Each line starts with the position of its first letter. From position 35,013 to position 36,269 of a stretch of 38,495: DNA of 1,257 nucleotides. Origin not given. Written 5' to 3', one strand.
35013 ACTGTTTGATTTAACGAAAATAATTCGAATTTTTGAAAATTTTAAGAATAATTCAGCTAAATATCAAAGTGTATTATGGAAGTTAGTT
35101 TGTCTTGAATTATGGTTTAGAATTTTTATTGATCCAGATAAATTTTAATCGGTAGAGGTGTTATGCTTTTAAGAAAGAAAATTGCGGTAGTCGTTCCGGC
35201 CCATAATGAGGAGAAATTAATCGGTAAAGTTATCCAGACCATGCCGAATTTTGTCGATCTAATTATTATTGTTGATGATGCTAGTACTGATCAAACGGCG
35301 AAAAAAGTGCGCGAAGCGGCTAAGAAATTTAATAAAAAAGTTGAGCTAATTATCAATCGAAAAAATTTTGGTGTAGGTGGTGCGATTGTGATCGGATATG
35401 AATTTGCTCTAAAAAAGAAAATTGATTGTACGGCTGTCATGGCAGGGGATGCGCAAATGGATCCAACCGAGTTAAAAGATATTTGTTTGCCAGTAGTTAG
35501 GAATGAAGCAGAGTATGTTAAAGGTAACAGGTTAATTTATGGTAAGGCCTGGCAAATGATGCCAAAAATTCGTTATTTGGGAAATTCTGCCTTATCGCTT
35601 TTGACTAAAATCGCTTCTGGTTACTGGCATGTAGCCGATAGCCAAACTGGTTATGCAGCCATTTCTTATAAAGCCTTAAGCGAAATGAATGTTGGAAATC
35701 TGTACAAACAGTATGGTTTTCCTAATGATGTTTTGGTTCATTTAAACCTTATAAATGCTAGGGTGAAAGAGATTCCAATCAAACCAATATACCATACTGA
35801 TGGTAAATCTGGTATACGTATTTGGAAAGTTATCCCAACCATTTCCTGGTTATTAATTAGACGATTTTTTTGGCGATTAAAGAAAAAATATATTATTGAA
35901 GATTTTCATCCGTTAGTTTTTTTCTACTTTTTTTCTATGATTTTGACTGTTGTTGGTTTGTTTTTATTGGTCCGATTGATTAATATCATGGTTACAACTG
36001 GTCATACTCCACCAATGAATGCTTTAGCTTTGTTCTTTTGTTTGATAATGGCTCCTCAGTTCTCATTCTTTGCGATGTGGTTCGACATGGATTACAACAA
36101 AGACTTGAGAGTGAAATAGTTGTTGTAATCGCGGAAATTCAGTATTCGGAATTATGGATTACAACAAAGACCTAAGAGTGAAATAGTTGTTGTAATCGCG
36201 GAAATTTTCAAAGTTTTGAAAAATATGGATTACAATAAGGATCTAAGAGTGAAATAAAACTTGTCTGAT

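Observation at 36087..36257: Three tandem copies of a gene's last 10 codons, differing only synonymously, each in a hairpin unit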

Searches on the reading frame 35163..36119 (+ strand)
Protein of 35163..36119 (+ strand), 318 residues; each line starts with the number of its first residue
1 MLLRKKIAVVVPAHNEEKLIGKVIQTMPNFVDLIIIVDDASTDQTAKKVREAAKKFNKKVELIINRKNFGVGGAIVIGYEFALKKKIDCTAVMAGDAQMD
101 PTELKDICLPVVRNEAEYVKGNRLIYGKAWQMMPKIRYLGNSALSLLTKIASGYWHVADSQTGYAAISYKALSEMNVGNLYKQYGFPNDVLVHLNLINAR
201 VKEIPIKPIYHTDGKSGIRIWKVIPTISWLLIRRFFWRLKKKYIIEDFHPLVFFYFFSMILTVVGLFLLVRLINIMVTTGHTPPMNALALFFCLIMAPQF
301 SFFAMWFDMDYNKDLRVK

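Call 9: search_protein_families(library=pfam, proteins=[window:35163-36119:+])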
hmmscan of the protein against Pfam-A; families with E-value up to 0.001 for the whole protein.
window:35163-36119:+ (318 aa): 3 families
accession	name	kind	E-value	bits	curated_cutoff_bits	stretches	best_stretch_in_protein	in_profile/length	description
PF00535.33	Glycos_transf_2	-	2.4e-19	70.3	23.3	1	9-174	2-166/168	Glycosyl transferase family 2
PF13641.12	Glyco_tranf_2_3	-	4.2e-07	30.6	27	1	7-111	3-111/230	Glycosyltransferase like family 2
PF20202.4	DUF6564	-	0.00017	21.8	25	1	15-108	13-109/230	Domain of unknown function (DUF6564)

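Call 10: find_related_loci(query=window:35163-36119:+, collection=genome_contigs, flank=4000)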
Query window:35163-36119:+ (318 aa) in genome_contigs; peptide patterns used: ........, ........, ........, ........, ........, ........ (x = any residue, [..] = any of these).
173 stretches matched a pattern; 112 encode a relative of the query (tblastn E <= 1e-3); the best 80 are kept; 80 distinct loci.
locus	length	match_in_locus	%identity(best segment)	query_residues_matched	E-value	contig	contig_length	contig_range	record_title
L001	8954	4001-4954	80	1-318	8e-180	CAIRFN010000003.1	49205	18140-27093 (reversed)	uncultured Candidatus Berkelbacteria bacterium isolate AM-lipid-01-D8_bin-0424 genome assembly, contig: bin-0424:03/13,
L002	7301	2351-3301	56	1-316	2e-115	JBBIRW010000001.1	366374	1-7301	MAG: Deltaproteobacteria bacterium isolate SLF170214_bin_359 NODE_2_length_366374_cov_9.27345, whole genome shotgun sequ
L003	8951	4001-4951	56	1-316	9e-115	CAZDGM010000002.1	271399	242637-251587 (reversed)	MAG TPA_asm: uncultured Thermodesulfobacteriota bacterium isolate binchicken_co30_4 genome assembly, contig: NODE_37_len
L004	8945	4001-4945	55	1-315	5e-115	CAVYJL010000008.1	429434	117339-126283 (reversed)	MAG: uncultured Coriobacteriia bacterium isolate MFD01299.bin.2.183 genome assembly, contig: contig_59700, whole genome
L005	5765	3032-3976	56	1-316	5e-114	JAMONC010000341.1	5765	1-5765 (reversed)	MAG: Desulfobacterales bacterium isolate 4281-140_metabat2_scaf2bin.019 4281-140_scaffold_7552_c1, whole genome shotgun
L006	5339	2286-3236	56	1-318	1e-113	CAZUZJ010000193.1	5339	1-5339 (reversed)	MAG TPA_asm: uncultured Desulfobulbia bacterium isolate SRP093185_co1_3 genome assembly, contig: NODE_11679_length_5339_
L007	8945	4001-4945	57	1-316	4e-113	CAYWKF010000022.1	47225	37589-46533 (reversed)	MAG TPA_asm: uncultured Desulfobacterales bacterium isolate binchicken_co219_194 genome assembly, contig: k141_1495842,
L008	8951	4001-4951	56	1-318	3e-113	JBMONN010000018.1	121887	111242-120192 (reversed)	MAG: Thermodesulfobacteriota bacterium isolate Betzabe_MAG077 MAG077_18, whole genome shotgun sequence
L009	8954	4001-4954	56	1-316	1e-112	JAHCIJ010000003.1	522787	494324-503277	MAG: Anaerolineales bacterium isolate TGS_CHL6 CHL6_3, whole genome shotgun sequence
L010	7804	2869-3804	55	5-316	2e-112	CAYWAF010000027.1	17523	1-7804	MAG TPA_asm: uncultured Eubacteriales bacterium isolate SRP338002_co1_216 genome assembly, contig: NODE_3017_length_1752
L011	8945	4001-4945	55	1-316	2e-112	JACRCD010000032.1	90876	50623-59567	MAG: Deltaproteobacteria bacterium isolate NC_groundwater_1637_Pr3_B-0.1um_54_18 SR-2_scaffold_141_932920, whole genome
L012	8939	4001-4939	55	5-316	5e-112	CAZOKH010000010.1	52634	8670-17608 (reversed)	MAG TPA_asm: uncultured Anaerolineaceae bacterium isolate binchicken_co27_441 genome assembly, contig: NODE_1074_length_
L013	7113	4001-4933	54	6-316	4e-112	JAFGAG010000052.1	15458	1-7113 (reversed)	MAG: Coriobacteriia bacterium isolate Zod_maxbin.0135_3 k87_2890310, whole genome shotgun sequence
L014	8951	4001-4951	54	1-318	3e-113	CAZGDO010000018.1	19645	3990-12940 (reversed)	MAG TPA_asm: uncultured Gammaproteobacteria bacterium isolate binchicken_co387_564 genome assembly, contig: NODE_2798_le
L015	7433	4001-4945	54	1-316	1e-111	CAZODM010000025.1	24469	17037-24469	MAG TPA_asm: uncultured Desulfobacterales bacterium isolate SRP128015_co1_242 genome assembly, contig: NODE_2563_length_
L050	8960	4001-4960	51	1-318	3e-104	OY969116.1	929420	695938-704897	MAG: uncultured Candidatus Berkelbacteria bacterium isolate MFD04408.bin.c.6 genome assembly, chromosome: 1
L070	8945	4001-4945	51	1-318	5e-99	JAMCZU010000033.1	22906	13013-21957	MAG: Patescibacteria group bacterium isolate FK_Sedi_B_Bin.291 NODE_7439_length_22906_cov_27.0948, whole genome shotgun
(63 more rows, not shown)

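Call 11: find_homologous_proteins(query=window:35163-36119:+, max_evalue=1e-20)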
Query window:35163-36119:+ (318 aa): 8000 proteins with E <= 1e-20 among 8000 candidates; the best 120 are listed.
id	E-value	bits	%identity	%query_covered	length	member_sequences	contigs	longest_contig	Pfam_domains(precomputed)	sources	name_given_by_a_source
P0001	2.4e-211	718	100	100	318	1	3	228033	PF13641.13,PF00535.33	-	-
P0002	6.1e-174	595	81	100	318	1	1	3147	PF13641.13,PF00535.33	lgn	-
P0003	7.1e-166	569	77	100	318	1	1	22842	PF13641.13,PF00535.33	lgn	-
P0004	2.4e-154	531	72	100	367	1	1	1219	PF13641.13,PF00535.33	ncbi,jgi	jgi:glycosyltransferase involved in cell wall biosynthesis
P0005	7.9e-151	519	72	100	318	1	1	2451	PF13641.13,PF00535.33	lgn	-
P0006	1.4e-149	515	70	100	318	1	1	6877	PF13641.13,PF00535.33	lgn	-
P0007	2.5e-149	514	69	100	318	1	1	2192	PF13641.13,PF00535.33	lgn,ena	-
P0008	1.3e-148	512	69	100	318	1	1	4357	PF13641.13,PF00535.33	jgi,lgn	-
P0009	1.5e-148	512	69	100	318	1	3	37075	PF13641.13,PF00535.33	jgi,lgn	-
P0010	1.8e-148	512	70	100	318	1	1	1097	PF13641.13,PF00535.33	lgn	-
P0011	4.8e-148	510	71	100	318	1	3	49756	PF13641.13,PF00535.33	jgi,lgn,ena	-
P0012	6.3e-148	510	70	100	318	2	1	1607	PF13641.13,PF00535.33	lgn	-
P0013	2.9e-147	508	72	100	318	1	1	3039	PF13641.13,PF00535.33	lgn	-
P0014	3.5e-147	507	69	100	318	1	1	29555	PF13641.13,PF00535.33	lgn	-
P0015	8.1e-147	506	70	100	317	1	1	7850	PF00535.33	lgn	-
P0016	1.0e-146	506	70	97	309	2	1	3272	PF13641.13,PF00535.33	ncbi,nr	ncbi:MAG: glycosyltransferase family 2 protein [bacterium]|nr:glycosyltransferase family 2 protein [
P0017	1.3e-146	505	69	100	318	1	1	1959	PF13641.13,PF00535.33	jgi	-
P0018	3.3e-146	504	69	100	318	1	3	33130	PF00535.33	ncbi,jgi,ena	-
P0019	9.3e-146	503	68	100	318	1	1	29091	PF13641.13,PF00535.33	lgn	-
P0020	6.5e-145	500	67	100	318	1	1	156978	PF13641.13,PF00535.33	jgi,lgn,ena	-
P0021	8.7e-145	499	69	100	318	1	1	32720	PF13641.13,PF00535.33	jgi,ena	-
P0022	1.7e-144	498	67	100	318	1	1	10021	PF13641.13,PF00535.33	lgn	-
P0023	3.3e-144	498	69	100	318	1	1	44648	PF13641.13,PF00535.33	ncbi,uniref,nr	ncbi:ribonuclease BN [Candidatus Berkelbacteria bacterium RBG_13_40_8]|uniref:Ribonuclease BN n=1 Ta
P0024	6.2e-144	497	68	100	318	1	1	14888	PF00535.33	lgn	-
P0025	7.5e-144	496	68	100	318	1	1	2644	PF13641.13,PF00535.33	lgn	-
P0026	4.3e-143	494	68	100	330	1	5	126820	PF00535.33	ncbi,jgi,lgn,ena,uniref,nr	ncbi:MAG: hypothetical protein US31_C0002G0102 [Berkelbacteria bacterium GW2011_GWA1_36_9]|uniref:Gl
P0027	8.1e-143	493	68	100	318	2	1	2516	PF13641.13,PF00535.33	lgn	-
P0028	9.6e-143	493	67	100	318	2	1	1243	PF00535.33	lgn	-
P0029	1.0e-142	493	67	100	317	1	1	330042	PF00535.33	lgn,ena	-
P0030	1.2e-142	492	67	100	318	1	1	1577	PF13641.13,PF00535.33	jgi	-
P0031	2.3e-142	491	69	100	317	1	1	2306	PF00535.33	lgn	-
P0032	2.4e-142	491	68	100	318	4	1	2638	PF13641.13,PF00535.33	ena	-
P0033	3.8e-142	491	64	100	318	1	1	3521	PF00535.33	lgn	-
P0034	8.2e-142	490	69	100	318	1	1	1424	PF13641.13,PF00535.33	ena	-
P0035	9.3e-142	490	67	98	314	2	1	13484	PF00535.33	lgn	-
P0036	1.0e-141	489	68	100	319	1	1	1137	PF00535.33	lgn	-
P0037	1.1e-141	489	64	100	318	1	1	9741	PF13641.13,PF00535.33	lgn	-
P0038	1.2e-141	489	67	100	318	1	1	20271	PF13641.13,PF00535.33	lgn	-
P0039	3.0e-141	488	67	100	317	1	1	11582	PF00535.33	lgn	-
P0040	3.1e-141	488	68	100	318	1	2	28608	PF13641.13,PF00535.33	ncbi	-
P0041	4.7e-141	487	67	100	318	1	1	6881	PF00535.33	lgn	-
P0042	2.6e-138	478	65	100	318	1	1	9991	PF00535.33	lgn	-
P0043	5.7e-138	477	66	100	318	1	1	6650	PF00535.33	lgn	-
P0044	4.1e-134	464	64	99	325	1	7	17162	PF13641.13,PF00535.33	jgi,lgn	-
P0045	2.4e-132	459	64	99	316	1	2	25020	PF13641.13,PF00535.33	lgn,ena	-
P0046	2.6e-132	458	63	100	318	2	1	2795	PF00535.33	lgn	-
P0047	2.1e-131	455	64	99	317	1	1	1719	PF13641.13,PF00535.33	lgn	-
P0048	4.5e-130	451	64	100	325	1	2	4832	PF13641.13,PF00535.33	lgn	-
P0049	3.2e-129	448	80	76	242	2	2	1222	PF13641.13,PF00535.33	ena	-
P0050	4.7e-128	444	64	100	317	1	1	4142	PF00535.33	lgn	-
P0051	1.3e-125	436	60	100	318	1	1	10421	PF13641.13,PF00535.33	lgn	-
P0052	2.3e-124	432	67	92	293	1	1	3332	PF00535.33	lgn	-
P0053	7.0e-123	427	59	100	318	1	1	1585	PF13641.13,PF00535.33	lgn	-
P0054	1.8e-122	426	59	100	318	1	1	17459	PF00535.33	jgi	jgi:glycosyltransferase involved in cell wall biosynthesis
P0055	3.2e-121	422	59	100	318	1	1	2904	PF13641.13,PF00535.33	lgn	-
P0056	3.8e-121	422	59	100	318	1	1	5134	PF13641.13,PF00535.33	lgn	-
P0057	4.1e-121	422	61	100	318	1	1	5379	PF13641.13,PF00535.33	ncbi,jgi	jgi:glycosyltransferase involved in cell wall biosynthesis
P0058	8.0e-121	421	59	100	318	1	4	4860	PF00535.33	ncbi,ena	-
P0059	1.0e-120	420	58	100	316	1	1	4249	PF13641.13,PF00535.33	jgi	jgi:glycosyltransferase involved in cell wall biosynthesis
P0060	7.1e-120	418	58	99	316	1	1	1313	PF13641.13,PF00535.33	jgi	-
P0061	1.0e-119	417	57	100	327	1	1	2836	PF00535.33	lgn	-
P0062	1.1e-119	417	57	99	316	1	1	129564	PF13641.13,PF00535.33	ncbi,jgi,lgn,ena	ncbi:MAG: glycosyltransferase family 2 protein [Sedimentisphaerales bacterium]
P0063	1.7e-119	416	62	98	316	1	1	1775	PF13641.13,PF00535.33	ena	-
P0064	3.6e-119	415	57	99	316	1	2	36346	PF13641.13,PF00535.33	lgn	-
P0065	4.4e-119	415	57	99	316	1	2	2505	PF13641.13,PF00535.33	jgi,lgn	jgi:glycosyltransferase involved in cell wall biosynthesis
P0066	4.6e-119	415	58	100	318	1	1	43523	PF13641.13,PF00535.33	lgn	-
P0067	7.3e-119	414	56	99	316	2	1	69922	PF13641.13,PF00535.33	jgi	jgi:glycosyltransferase involved in cell wall biosynthesis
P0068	9.1e-119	414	56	99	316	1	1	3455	PF13641.13,PF00535.33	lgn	-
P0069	1.3e-118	413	59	98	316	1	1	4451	PF13641.13,PF00535.33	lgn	-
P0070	4.2e-118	412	57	99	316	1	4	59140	PF13641.13,PF00535.33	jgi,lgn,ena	jgi:glycosyltransferase involved in cell wall biosynthesis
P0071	4.7e-118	412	57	99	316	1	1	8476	PF13641.13,PF00535.33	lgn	-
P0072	4.8e-118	412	57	99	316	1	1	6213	PF13641.13,PF00535.33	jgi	jgi:glycosyltransferase involved in cell wall biosynthesis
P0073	5.4e-118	411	58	99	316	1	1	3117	PF13641.13,PF00535.33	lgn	-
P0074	5.5e-118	411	58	100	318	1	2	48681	PF13641.13,PF00535.33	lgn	-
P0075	5.8e-118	411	58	99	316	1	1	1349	PF13641.13,PF00535.33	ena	-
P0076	5.9e-118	411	58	99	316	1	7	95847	PF00535.33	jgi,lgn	-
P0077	8.0e-118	411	58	99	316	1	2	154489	PF00535.33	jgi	jgi:glycosyltransferase involved in cell wall biosynthesis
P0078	1.4e-117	410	58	100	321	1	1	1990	PF00535.33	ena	-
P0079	1.7e-117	410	57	99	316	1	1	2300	PF13641.13,PF00535.33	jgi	jgi:glycosyltransferase involved in cell wall biosynthesis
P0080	2.7e-117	409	58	98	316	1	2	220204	PF13641.13,PF00535.33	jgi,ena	-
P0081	3.5e-117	409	56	99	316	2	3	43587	PF13641.13,PF00535.33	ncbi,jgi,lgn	-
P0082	4.6e-117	408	57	99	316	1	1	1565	PF13641.13,PF00535.33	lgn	-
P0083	4.7e-117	408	57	99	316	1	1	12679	PF13641.13,PF00535.33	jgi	jgi:glycosyltransferase involved in cell wall biosynthesis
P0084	4.7e-117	408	57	99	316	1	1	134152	PF13641.13,PF00535.33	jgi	jgi:glycosyltransferase involved in cell wall biosynthesis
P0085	9.2e-117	407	55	99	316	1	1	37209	PF13641.13,PF00535.33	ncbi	-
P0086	1.1e-116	407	57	99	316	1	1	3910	PF13641.13,PF00535.33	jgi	jgi:glycosyltransferase involved in cell wall biosynthesis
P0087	1.5e-116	407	57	98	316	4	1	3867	PF00535.33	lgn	-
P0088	1.7e-116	406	56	99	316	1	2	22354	PF13641.13,PF00535.33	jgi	jgi:glycosyltransferase involved in cell wall biosynthesis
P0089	2.1e-116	406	57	99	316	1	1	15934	PF13641.13,PF00535.33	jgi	jgi:glycosyltransferase involved in cell wall biosynthesis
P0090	2.3e-116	406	59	99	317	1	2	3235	PF13641.13,PF00535.33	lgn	-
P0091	2.7e-116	406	58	99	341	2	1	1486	PF13641.13,PF00535.33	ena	-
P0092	2.9e-116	406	57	99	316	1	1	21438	PF13641.13,PF00535.33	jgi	jgi:glycosyltransferase involved in cell wall biosynthesis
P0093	2.9e-116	406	59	99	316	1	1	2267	PF13641.13,PF00535.33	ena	-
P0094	3.7e-116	405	56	99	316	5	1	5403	PF13641.13,PF00535.33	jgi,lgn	jgi:glycosyltransferase involved in cell wall biosynthesis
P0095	4.6e-116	405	61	100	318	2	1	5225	PF00535.33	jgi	-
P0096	5.3e-116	405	58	99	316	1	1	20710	PF13641.13,PF00535.33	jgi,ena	-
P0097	6.9e-116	405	57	98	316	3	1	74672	PF13641.13,PF00535.33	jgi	jgi:glycosyltransferase involved in cell wall biosynthesis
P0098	7.2e-116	404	56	98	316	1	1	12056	PF00535.33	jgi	jgi:glycosyltransferase involved in cell wall biosynthesis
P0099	7.2e-116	404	57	98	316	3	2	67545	PF13641.13,PF00535.33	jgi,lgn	jgi:glycosyltransferase involved in cell wall biosynthesis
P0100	7.2e-116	404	56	99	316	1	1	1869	PF13641.13,PF00535.33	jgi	jgi:glycosyltransferase involved in cell wall biosynthesis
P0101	9.5e-116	404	57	99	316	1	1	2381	PF13641.13,PF00535.33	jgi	jgi:glycosyltransferase involved in cell wall biosynthesis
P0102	1.1e-115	404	58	99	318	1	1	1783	PF00535.33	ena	-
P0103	1.4e-115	403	56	100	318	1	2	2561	PF00535.33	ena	-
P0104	1.4e-115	403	56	99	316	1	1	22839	PF00535.33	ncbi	-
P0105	1.5e-115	403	56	100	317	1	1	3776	PF00535.33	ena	-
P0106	1.5e-115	403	57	98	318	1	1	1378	PF00535.33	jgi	-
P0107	1.6e-115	403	56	99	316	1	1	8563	PF13641.13,PF00535.33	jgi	-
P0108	1.7e-115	403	56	99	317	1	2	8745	PF13641.13,PF00535.33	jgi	jgi:glycosyltransferase involved in cell wall biosynthesis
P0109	1.9e-115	403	58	98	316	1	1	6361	PF13641.13,PF00535.33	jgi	jgi:glycosyltransferase involved in cell wall biosynthesis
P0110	2.7e-115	403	58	99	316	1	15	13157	PF00535.33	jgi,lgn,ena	jgi:glycosyltransferase involved in cell wall biosynthesis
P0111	3.9e-115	402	58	98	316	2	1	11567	PF13641.13,PF00535.33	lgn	-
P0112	4.4e-115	402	57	98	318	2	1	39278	PF00535.33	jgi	jgi:glycosyltransferase involved in cell wall biosynthesis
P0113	4.8e-115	402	56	99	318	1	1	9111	PF13641.13,PF00535.33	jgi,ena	-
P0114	5.2e-115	402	56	99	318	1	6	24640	PF13641.13,PF00535.33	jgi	jgi:glycosyltransferase involved in cell wall biosynthesis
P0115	5.7e-115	402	55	99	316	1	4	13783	PF13641.13,PF00535.33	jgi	jgi:glycosyltransferase involved in cell wall biosynthesis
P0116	7.3e-115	401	59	98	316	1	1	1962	PF13641.13,PF00535.33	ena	-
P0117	7.4e-115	401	55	99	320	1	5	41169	PF13641.13,PF00535.33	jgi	jgi:glycosyltransferase involved in cell wall biosynthesis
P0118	7.8e-115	401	57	98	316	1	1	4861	PF13641.13,PF00535.33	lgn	-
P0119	8.0e-115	401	56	99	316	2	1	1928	PF13641.13,PF00535.33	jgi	jgi:glycosyltransferase involved in cell wall biosynthesis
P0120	9.4e-115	401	56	97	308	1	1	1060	PF13641.13,PF00535.33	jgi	jgi:glycosyltransferase involved in cell wall biosynthesis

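Call 12: find_encoding_contigs(protein=P0001, flank=3000, max_places=10)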
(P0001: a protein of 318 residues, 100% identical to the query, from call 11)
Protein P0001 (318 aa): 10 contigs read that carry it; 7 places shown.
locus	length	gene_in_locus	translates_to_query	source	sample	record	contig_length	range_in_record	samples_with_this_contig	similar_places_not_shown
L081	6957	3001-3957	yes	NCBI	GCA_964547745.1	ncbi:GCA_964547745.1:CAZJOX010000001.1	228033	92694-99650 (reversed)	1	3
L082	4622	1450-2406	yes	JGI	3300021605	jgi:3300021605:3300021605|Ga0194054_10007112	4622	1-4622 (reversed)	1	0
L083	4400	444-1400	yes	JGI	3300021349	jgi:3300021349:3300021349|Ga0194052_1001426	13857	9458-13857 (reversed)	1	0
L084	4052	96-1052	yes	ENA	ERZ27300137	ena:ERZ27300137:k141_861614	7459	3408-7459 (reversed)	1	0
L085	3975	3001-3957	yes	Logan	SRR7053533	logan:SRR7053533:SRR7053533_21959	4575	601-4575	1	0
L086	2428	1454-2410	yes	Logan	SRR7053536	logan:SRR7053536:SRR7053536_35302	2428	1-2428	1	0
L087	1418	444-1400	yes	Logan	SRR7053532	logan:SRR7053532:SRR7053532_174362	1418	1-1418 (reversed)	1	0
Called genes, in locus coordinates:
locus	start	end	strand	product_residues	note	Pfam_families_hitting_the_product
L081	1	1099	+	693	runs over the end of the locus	PF00535:Glycos_transf_2, PF10111:Glyco_tranf_2_2, PF13641:Glyco_tranf_2_3, PF13477:Glyco_trans_4_2, PF13439:Glyco_transf_4, PF00534:Glycos_transf_1, PF13692:Glyco_trans_1_4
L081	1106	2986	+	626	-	PF13522:GATase_6, PF13537:GATase_7, PF00733:Asn_synthase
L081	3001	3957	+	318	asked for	PF00535:Glycos_transf_2, PF13641:Glyco_tranf_2_3 (weak)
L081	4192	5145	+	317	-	PF00535:Glycos_transf_2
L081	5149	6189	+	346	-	PF22537:WbmS-like (faint), PF01522:Polysacc_deac_1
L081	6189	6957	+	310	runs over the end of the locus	PF03706:LPG_synthase_TM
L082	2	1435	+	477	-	?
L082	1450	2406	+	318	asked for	PF00535:Glycos_transf_2, PF13641:Glyco_tranf_2_3 (weak)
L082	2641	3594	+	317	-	PF00535:Glycos_transf_2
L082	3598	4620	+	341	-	?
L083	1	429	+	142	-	?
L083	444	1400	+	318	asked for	PF00535:Glycos_transf_2, PF13641:Glyco_tranf_2_3 (weak)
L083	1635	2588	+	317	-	PF00535:Glycos_transf_2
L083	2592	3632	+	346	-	PF22537:WbmS-like (faint), PF01522:Polysacc_deac_1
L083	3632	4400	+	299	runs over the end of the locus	PF03706:LPG_synthase_TM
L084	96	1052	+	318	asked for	PF00535:Glycos_transf_2, PF13641:Glyco_tranf_2_3 (weak)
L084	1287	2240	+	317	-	PF00535:Glycos_transf_2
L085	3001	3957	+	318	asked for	PF00535:Glycos_transf_2, PF13641:Glyco_tranf_2_3 (weak)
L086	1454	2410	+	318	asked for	PF00535:Glycos_transf_2, PF13641:Glyco_tranf_2_3 (weak)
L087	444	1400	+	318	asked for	PF00535:Glycos_transf_2, PF13641:Glyco_tranf_2_3 (weak)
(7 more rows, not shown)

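Call 25: find_encoding_contigs(protein=P0002, flank=3000, max_places=4)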
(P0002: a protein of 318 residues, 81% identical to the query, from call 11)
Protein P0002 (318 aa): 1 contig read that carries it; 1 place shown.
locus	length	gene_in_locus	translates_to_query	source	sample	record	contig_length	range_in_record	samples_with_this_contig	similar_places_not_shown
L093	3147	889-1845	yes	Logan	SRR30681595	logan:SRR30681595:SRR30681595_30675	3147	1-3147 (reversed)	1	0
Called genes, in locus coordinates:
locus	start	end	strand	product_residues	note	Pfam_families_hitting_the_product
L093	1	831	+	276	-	?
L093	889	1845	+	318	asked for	PF00535:Glycos_transf_2, PF13641:Glyco_tranf_2_3 (weak)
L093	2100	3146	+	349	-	?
